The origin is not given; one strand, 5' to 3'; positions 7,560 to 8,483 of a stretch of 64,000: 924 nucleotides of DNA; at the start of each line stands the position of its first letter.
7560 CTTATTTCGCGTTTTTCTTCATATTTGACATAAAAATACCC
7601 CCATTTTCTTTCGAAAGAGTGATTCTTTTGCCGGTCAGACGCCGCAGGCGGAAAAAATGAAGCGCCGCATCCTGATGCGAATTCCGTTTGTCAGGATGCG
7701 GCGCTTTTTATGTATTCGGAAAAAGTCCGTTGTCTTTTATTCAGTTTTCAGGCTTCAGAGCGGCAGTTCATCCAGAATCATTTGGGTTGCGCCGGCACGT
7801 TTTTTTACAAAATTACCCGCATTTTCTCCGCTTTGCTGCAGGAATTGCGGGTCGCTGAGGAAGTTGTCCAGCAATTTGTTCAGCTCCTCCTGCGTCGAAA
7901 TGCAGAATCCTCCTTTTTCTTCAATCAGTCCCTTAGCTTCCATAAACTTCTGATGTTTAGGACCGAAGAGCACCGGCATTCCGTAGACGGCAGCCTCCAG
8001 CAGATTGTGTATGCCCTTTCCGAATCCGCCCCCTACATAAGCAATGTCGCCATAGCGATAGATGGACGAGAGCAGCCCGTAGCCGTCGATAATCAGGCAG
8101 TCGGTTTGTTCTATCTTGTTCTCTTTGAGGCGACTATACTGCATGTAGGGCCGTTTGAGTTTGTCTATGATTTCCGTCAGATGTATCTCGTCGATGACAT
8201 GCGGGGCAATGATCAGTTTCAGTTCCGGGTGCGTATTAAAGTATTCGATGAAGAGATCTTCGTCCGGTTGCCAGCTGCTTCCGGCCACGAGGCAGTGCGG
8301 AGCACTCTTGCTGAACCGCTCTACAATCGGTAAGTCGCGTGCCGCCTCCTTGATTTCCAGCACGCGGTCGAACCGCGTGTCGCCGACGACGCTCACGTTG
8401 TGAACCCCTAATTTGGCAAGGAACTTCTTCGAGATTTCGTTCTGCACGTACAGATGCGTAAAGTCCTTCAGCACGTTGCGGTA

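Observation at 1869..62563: Dispersed palindromic intergenic repeat family phased at ~21-23 bp (REP/BIME-like, regulator array, or promoter-derived?)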

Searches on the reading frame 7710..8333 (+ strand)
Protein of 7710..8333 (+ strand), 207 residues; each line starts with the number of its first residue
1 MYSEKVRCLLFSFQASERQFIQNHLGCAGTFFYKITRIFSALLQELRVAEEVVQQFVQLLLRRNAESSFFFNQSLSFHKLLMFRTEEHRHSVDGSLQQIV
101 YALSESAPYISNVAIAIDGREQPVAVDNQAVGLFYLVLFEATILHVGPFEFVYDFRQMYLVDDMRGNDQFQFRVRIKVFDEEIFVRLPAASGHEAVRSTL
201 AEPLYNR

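Call 45: search_protein_families(library=pfam, max_evalue=0.1, proteins=[window:7710-8333:+])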
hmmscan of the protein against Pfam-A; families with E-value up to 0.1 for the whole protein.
window:7710-8333:+ (207 aa): 0 families
